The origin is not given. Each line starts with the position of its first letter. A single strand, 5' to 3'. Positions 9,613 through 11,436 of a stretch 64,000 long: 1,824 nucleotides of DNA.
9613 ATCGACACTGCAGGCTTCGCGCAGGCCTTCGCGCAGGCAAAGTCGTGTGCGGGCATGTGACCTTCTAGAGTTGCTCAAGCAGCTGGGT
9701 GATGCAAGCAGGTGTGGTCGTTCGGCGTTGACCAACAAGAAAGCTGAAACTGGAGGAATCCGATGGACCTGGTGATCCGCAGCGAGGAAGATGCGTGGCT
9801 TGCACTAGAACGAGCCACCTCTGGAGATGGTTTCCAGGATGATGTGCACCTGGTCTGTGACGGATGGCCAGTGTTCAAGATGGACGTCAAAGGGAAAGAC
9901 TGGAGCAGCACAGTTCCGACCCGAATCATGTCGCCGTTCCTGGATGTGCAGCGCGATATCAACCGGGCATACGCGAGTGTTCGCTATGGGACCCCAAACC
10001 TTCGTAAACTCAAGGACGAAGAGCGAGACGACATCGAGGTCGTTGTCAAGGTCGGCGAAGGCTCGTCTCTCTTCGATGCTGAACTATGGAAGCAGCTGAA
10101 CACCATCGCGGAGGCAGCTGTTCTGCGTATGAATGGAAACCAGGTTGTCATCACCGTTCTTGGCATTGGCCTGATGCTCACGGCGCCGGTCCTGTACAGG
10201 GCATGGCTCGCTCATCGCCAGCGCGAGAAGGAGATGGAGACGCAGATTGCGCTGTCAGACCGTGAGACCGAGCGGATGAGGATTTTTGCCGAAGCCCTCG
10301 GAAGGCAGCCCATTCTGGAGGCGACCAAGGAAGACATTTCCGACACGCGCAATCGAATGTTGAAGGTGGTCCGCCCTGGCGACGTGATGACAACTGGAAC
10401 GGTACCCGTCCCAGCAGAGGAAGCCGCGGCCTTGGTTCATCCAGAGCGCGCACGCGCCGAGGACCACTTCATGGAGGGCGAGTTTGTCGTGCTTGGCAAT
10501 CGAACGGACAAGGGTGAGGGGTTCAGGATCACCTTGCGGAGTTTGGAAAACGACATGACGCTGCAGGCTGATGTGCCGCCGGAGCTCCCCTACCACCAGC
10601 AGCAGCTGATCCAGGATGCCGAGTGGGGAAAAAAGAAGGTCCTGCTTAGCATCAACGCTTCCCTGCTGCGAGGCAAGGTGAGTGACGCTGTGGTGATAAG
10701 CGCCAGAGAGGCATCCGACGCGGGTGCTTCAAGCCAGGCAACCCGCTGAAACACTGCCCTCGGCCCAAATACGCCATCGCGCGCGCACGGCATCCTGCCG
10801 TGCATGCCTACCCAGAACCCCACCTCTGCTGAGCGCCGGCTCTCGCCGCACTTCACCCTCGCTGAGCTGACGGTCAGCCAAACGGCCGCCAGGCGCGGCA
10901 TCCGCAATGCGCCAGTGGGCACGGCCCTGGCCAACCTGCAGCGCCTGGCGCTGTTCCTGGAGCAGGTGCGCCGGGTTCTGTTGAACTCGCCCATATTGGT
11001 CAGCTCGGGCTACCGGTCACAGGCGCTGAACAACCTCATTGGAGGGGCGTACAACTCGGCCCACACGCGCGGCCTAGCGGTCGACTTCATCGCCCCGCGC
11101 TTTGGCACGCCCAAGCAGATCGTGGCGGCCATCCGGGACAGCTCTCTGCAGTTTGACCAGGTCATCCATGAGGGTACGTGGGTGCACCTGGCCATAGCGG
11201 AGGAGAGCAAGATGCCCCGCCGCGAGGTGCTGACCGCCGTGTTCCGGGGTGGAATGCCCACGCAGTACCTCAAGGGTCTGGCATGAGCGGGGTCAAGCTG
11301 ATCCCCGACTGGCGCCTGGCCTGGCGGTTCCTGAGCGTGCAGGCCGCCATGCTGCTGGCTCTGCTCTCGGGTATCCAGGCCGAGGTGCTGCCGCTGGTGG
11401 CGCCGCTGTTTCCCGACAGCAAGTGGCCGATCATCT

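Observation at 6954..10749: Uncharacterised repressor-side accessory operon between the immunity gene and the lysis cassette: best candidate for a novel prophage exclusion/defence module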

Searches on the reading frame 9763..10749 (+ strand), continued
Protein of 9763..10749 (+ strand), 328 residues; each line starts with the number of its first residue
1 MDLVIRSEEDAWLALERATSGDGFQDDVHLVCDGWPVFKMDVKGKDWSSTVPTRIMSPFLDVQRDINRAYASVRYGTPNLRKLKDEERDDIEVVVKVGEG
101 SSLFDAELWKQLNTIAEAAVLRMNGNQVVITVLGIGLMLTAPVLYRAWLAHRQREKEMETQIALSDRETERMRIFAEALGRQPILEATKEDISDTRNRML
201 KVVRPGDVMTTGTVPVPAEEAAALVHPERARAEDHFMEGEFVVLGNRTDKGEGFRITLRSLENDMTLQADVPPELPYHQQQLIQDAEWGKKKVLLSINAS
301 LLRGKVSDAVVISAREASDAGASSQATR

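Call 48: fold_search(model_id=the predicted structure, library=pdb)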
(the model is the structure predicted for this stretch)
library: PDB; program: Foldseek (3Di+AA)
matches with E <= 10: 549; with E <= 0.001: 0
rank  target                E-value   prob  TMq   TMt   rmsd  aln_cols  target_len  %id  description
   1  1xtd                  9.5e-03  1.00  0.19  0.37  10.0       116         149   16  Structural Analysis of Leishmania mexicana eukaryotic initiation factor 5a (released 2004-10-26)
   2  8aaf_v                2.0e-02  0.99  0.17  0.34  10.4       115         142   17  Yeast RQC complex in state G (released 2023-03-08)
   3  9ldy_A                4.2e-02  0.09  0.11  0.06  20.4       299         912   10  Crystallization of putative zinc protease from Porphyromonas gingivalis (released 2026-01-14)
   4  1x6o                  4.4e-02  1.00  0.19  0.40   4.2        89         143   17  Structural Analysis of Leishmania braziliensis eukaryotic initiation factor 5a (released 2004-08-24)
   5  1p8l                  5.8e-02  0.89  0.20  0.23  11.3       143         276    8  New Crystal Structure of Chlorella Virus DNA Ligase-Adenylate (released 2003-08-26)
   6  7boi_W                6.8e-02  0.99  0.17  0.17   4.1        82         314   11  Bacterial 30S ribosomal subunit assembly complex state F (multibody refinement for body domain of 30S ribosome) (released 2021-07-07)
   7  9axt_Ad               1.1e-01  0.90  0.14  0.29   5.2        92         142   11  Non-translating S. pombe ribosome (released 2024-10-16)
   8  2q2t_A                1.2e-01  0.35  0.17  0.18  15.7       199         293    8  Structure of Chlorella virus DNA ligase-adenylate bound to a 5' phosphorylated nick (released 2007-07-10)
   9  3ozu                  1.3e-01  0.08  0.10  0.09  19.7       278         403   10  The Crystal Structure of flavohemoglobin from R. eutrophus in complex with miconazole (released 2011-03-16)
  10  5xgu_A                1.6e-01  0.11  0.14  0.08  17.3       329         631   10  Escherichia coli. RNase R (released 2017-10-18)
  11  9dow_A                1.9e-01  0.99  0.20  0.14   4.1        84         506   10  h-LysRS bound to unmodified tRNA-Lys3 (Undocked State, AMP bound) (released 2025-03-12)
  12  8bhu_FFF              1.9e-01  0.99  0.18  0.64   3.8        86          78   13  Crystal Structure of SilF (Ag(I) form (released 2023-11-15)
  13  8rxh_SP               1.9e-01  0.91  0.15  0.31   6.3        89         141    9  CRYO-EM STRUCTURE OF LEISHMANIA MAJOR 80S RIBOSOME WITH A/P/E-site tRNA AND mRNA : PARENTAL STRAIN (released 2024-05-15)
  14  1k8g_A                2.0e-01  0.72  0.14  0.17   6.3        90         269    9  Crystal Structure of the N-terminal domain of Oxytricha nova telomere end binding protein alpha subunit both uncomplex (released 2001-12-20)
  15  1u5k_A                2.1e-01  0.99  0.19  0.25   3.0        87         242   16  Recombinational repair protein RecO (released 2004-10-26)
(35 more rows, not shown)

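Call 49: fold_search(model_id=the predicted structure, library=viral)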
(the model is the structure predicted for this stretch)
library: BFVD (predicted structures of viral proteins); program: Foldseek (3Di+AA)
matches with E <= 10: 506; with E <= 0.001: 2
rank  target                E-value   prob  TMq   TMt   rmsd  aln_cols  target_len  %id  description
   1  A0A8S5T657            1.3e-05  1.00  0.26  0.29  10.7       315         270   14  Uncharacterized protein [Myoviridae sp. ctLIM9]
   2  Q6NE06                3.1e-05  1.00  0.35  0.32  10.3       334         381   12  Uncharacterized protein [Leptospira phage LE1]
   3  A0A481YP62            3.6e-03  0.97  0.20  0.16  17.4       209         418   10  DNA ligase [Pithovirus LCDPAC02]
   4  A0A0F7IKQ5            6.7e-03  0.95  0.20  0.21  16.7       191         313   11  DNA ligase [Delftia phage IME-DE1]
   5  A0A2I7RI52            6.7e-03  0.92  0.21  0.17  19.2       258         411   11  (no name in the UniProt tables at hand)
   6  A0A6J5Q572            6.7e-03  0.75  0.21  0.25  15.5       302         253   10  Uncharacterized protein [uncultured Caudovirales phage]
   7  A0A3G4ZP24            1.2e-02  1.00  0.22  0.48   6.5       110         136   11  Uncharacterized protein [Terrestrivirus sp.]
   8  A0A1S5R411            1.4e-02  0.85  0.15  0.26  17.0       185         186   10  Uncharacterized protein [Pseudomonas phage pf16]
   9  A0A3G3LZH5            3.3e-02  0.89  0.19  0.30  15.6       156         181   14  SsDNA binding protein [Brevibacterium phage Cantare]
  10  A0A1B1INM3            3.7e-02  1.00  0.20  0.25   7.9       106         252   11  (no name in the UniProt tables at hand)
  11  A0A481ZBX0            3.9e-02  0.87  0.19  0.17  13.4       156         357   10  DNA ligase [Pithovirus LCPAC403]
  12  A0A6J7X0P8            3.9e-02  0.57  0.21  0.24  19.2       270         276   12  Uncharacterized protein [uncultured Caudovirales phage]
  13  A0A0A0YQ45            4.8e-02  0.95  0.17  0.37   5.3        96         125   12  Uncharacterized protein [Citrobacter phage Moon]
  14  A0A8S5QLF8            4.8e-02  0.93  0.20  0.17  11.4       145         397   14  DNA ligase [CrAss-like virus sp. ctYsL76]
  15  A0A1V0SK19            4.8e-02  0.87  0.16  0.26   6.1        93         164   12  Translation initiation factor IF5A [Klosneuvirus KNV1]
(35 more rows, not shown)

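Call 53: search_protein_families(library=ncbifam, proteins=[window:9763-10749:+], max_evalue=0.1)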
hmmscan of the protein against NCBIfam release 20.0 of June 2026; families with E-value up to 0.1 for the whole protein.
window:9763-10749:+ (328 aa): 0 families

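Call 58: find_related_loci(query=A1, collection=viral_contigs, flank=5000)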
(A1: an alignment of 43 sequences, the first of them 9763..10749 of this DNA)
Query A1 (328 aa) in viral_contigs; peptide patterns used: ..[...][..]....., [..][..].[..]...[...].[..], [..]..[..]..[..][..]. (x = any residue, [..] = any of these).
109 stretches matched a pattern; 9 encode a relative of the query (tblastn E <= 1e-3); 9 distinct loci.
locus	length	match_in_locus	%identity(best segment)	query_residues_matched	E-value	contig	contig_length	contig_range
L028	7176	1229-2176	49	3-316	3e-95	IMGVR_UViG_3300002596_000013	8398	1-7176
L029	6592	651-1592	49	3-314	1e-94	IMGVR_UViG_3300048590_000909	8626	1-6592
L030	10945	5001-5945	45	3-314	2e-92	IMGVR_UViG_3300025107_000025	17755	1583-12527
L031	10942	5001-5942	47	3-314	2e-89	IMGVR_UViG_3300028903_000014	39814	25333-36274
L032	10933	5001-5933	41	3-311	1e-70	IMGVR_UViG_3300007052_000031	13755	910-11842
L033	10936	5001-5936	33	3-313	3e-53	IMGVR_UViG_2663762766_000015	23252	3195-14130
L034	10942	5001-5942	48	3-314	1e-91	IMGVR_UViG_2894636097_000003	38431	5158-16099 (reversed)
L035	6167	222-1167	41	3-311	3e-61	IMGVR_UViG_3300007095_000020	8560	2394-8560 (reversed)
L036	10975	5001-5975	28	2-316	2e-41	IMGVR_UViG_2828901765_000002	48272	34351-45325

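Call 60: search_protein_families(library=pfam, proteins=[L002:3226-3948:+, L036:4537-4989:+, L032:3621-4028:+, L032:4062-4544:+, L031:3523-4323:+, L031:4353-4883:+, L030:3822-4871:+], max_evalue=0.05)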
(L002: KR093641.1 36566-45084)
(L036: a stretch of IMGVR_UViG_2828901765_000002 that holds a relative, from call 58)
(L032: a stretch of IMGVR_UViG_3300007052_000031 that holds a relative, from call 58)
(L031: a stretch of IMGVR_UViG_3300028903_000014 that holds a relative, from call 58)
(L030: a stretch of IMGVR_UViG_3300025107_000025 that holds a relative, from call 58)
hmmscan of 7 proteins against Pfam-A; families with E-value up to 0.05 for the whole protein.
L002:3226-3948:+ (240 aa): 1 family
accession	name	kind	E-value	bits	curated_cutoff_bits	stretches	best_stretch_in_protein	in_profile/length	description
PF00717.28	Peptidase_S24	-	4.8e-19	68.6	23.3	1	108-231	5-115/116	Peptidase S24-like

L036:4537-4989:+ (150 aa): 2 families
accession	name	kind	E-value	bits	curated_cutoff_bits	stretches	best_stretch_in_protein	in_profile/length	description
PF13443.12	HTH_26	-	0.00091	19.9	22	1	12-65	3-54/63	Cro/C1-type HTH DNA-binding domain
PF19383.4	DUF5958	-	0.03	15.1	23.6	0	94-140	19-64/125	Family of unknown function (DUF5958)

L032:3621-4028:+ (135 aa): 6 families
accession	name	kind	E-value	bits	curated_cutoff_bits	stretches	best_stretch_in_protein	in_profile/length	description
PF01381.28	HTH_3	-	0.00039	20.8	23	1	7-61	2-55/55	Helix-turn-helix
PF13744.12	HTH_37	-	0.0018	18.5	27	1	5-43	22-60/80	Helix-turn-helix domain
PF12844.13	HTH_19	-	0.002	18.4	30.2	1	14-66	12-63/64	Helix-turn-helix domain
PF13443.12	HTH_26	-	0.0033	18.1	22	1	7-59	3-55/63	Cro/C1-type HTH DNA-binding domain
PF13560.12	HTH_31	-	0.0036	18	27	1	6-55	6-55/64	Helix-turn-helix domain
PF04545.22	Sigma70_r4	-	0.024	14.6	24.1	0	15-35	21-41/50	Sigma-70, region 4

L032:4062-4544:+ (160 aa): 1 family
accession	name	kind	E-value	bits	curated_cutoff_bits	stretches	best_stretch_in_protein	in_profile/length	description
PF07759.17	DUF1615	-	0.037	13.6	25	1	43-131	18-106/319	Protein of unknown function (DUF1615)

L031:3523-4323:+ (266 aa): 1 family
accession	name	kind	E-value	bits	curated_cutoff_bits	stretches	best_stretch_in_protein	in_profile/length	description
PF16454.10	PI3K_P85_iSH2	-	0.045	13.8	31.5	0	118-166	100-148/161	Phosphatidylinositol 3-kinase regulatory subunit P85 inter-SH2 domain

L031:4353-4883:+ (176 aa): 5 families
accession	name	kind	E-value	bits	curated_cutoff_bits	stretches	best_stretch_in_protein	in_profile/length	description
PF13511.11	DUF4124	-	0.01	16.5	22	1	10-64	2-51/56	Domain of unknown function (DUF4124)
PF04102.17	SlyX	-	0.013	16.5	30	0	137-175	14-52/67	SlyX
PF12086.13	DUF3563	-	0.013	15.9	26.9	1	72-101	18-44/61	Protein of unknown function (DUF3563)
PF11559.13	ADIP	-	0.017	15.6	34.3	1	88-170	70-149/151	Afadin- and alpha -actinin-Binding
PF25443.1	ANG-1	-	0.022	15.4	28.5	1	88-168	18-98/105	ANG-1-like domain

L030:3822-4871:+ (349 aa): 2 families
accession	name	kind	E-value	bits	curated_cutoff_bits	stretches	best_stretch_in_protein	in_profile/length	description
PF00533.33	BRCT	-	2.6e-05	24.8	21.3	1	279-345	10-77/78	BRCA1 C Terminus (BRCT) domain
PF13280.12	WYL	-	0.0078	16.6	21.8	1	182-227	16-66/70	WYL domain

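Call 63: search_protein_representatives(alignment_id=A1)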
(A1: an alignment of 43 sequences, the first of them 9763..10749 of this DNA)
Query: 43 sequences, 329 profile positions. Proteins with E-value up to 0.001 (for the whole library): 1271; up to 1e-10: 884; up to 1e-30: 415. The best 150 are listed.
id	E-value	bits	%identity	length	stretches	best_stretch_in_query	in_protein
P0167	5.2e-155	531.6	-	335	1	1-326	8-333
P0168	9.0e-132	455.3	-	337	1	4-324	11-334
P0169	1.7e-122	424.8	-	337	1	5-327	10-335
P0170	8.3e-112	389.7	-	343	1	5-326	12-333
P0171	1.6e-101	355.8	-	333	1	1-326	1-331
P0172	1.5e-98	346.1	-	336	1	7-325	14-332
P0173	1.1e-96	339.9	-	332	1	8-327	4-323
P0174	5.0e-93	327.9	-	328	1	5-323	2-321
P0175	4.8e-92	324.7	-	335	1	7-323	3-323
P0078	1.7e-91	322.9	-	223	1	8-194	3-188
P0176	3.3e-89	315.4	-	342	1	7-327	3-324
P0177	4.9e-82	291.8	-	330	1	12-320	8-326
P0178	1.2e-79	284.0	-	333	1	7-325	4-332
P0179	5.2e-79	281.9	-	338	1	9-324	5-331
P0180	4.9e-77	275.4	-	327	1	7-323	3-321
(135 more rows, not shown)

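Call 74: search_protein_families(library=padloc, proteins=[L001:3983-5020:+, L002:3980-5032:+, L003:3884-4930:+, L036:4986-5990:+, L031:3523-4323:+], max_evalue=0.1)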
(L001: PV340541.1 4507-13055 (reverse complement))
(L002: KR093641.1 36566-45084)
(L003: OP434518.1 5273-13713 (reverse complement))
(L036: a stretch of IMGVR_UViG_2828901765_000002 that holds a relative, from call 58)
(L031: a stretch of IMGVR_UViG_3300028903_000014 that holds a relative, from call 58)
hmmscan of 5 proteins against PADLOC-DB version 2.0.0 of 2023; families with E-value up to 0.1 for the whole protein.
L001:3983-5020:+ (345 aa): 0 families

L002:3980-5032:+ (350 aa): 0 families

L003:3884-4930:+ (348 aa): 0 families

L036:4986-5990:+ (334 aa): 0 families

L031:3523-4323:+ (266 aa): 1 family
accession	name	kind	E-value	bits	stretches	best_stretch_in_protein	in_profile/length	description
PDLC00580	JetC3|JetC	-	0.00089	15.6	1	74-194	266-386/1068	DUF3584 domain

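Call 75: search_protein_families(library=pfam, proteins=[L001:3983-5020:+, L002:3980-5032:+, L003:3884-4930:+, L036:4986-5990:+], max_evalue=0.1)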
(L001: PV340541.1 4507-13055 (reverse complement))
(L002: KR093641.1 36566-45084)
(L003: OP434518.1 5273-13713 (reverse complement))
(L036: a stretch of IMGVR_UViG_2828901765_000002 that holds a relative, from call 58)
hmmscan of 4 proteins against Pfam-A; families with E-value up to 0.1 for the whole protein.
L001:3983-5020:+ (345 aa): 0 families

L002:3980-5032:+ (350 aa): 0 families

L003:3884-4930:+ (348 aa): 0 families

L036:4986-5990:+ (334 aa): 0 families

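Call 85: find_related_loci(query=A1, collection=metagenome_contigs, flank=4000)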
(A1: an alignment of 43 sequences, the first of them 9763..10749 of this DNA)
Query A1 (328 aa) in metagenome_contigs; peptide patterns used: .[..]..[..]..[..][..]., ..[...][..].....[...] (x = any residue, [..] = any of these).
127 stretches matched a pattern; 25 encode a relative of the query (tblastn E <= 1e-3); 25 distinct loci.
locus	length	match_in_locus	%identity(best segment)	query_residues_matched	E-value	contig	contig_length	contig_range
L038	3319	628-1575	66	1-316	6e-144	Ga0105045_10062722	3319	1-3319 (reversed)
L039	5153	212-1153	63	3-317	8e-133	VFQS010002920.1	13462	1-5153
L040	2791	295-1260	62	3-322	2e-138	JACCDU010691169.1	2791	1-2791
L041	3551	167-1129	60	3-324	2e-133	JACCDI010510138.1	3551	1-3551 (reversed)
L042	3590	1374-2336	60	3-324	3e-133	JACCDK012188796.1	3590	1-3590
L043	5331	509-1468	60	3-323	9e-130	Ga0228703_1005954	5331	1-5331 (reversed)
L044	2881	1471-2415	58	1-316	5e-129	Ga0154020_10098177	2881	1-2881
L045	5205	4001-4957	55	1-319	1e-122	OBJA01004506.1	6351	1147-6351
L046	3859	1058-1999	56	3-317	8e-122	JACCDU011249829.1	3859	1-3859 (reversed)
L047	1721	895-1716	64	3-277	2e-126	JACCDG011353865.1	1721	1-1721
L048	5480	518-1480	57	3-324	1e-116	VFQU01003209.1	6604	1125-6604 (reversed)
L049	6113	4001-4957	54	2-319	6e-111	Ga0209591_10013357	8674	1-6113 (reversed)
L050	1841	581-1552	54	3-315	4e-115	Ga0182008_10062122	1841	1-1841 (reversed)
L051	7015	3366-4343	51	3-317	4e-107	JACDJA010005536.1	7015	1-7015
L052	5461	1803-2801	52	3-324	9e-107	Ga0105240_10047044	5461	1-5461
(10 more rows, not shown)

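Call 89: search_protein_families(library=pfam, alignment_id=A5, max_evalue=0.001)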
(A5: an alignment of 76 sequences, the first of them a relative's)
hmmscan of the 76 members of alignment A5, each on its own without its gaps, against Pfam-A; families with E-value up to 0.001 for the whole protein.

A. member 1, L010:5345-5647:- (101 aa): 1 family
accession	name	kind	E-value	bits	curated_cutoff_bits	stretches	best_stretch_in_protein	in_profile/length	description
PF00166.26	Cpn10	-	3.9e-36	123.4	21.1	1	7-99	1-93/93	Chaperonin 10 Kd subunit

B. families by the number of members that match (of 76 scanned): 43 families (the first 25 are shown)
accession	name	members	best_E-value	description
PF00959.24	Phage_lysozyme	4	5.4e-37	Phage lysozyme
PF13560.12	HTH_31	3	2.2e-09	Helix-turn-helix domain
PF01381.28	HTH_3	3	8e-09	Helix-turn-helix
PF07505.17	DUF5131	2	2.1e-106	Protein of unknown function (DUF5131)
PF25209.1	Phage_capsid_4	2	1.2e-38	Phage capsid protein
PF14311.12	DUF4379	2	8.5e-08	Probable Treble clef zinc finger domain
PF05265.19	DUF723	2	1.2e-07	Protein of unknown function (DUF723)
PF12844.13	HTH_19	2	0.00089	Helix-turn-helix domain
PF10124.15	Mu-like_gpT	1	4.1e-118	Mu-like prophage major head subunit gpT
PF05661.17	DUF808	1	4.5e-114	Protein of unknown function (DUF808)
PF06074.18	Portal_Mu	1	1.4e-112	Portal protein of Mu bacteriophage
PF00118.29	Cpn60_TCP1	1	6.4e-80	TCP-1/cpn60 chaperonin family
PF00563.25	EAL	1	5.3e-74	EAL domain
PF10123.14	Mu-like_Pro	1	9e-58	Mu-like prophage I protein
PF00990.26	GGDEF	1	2.4e-50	Diguanylate cyclase, GGDEF domain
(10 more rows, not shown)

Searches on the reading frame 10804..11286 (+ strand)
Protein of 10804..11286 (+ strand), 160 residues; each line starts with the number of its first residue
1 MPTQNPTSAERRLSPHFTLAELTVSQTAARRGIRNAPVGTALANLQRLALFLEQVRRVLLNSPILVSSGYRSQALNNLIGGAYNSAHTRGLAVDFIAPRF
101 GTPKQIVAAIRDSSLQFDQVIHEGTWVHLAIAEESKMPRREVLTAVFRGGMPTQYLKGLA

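Call 3: search_protein_families(library=pfam, proteins=[window:10804-11286:+], max_evalue=0.1)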
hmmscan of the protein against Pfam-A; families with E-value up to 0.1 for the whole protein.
window:10804-11286:+ (160 aa): 2 families
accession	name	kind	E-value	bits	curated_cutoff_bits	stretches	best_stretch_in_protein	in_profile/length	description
PF08291.16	Peptidase_M15_3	-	7.3e-19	68.3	23.2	1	15-129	1-107/108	Peptidase M15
PF05951.18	Peptidase_M15_2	-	0.015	15.5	27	1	50-99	59-114/153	Bacterial protein of unknown function (DUF882)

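Call 4: search_protein_families(library=phrogs, proteins=[window:10804-11286:+], max_evalue=0.01)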
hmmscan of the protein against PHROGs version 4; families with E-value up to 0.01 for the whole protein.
window:10804-11286:+ (160 aa): 3 families
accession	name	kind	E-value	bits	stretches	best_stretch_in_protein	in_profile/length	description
phrog_894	-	lysis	1.9e-35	123.6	1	12-159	45-188/389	endolysin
phrog_28234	-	lysis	2.2e-10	41.2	1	8-88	239-314/372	endolysin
phrog_17373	-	other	1.7e-05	25.6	1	40-96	32-88/224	peptidase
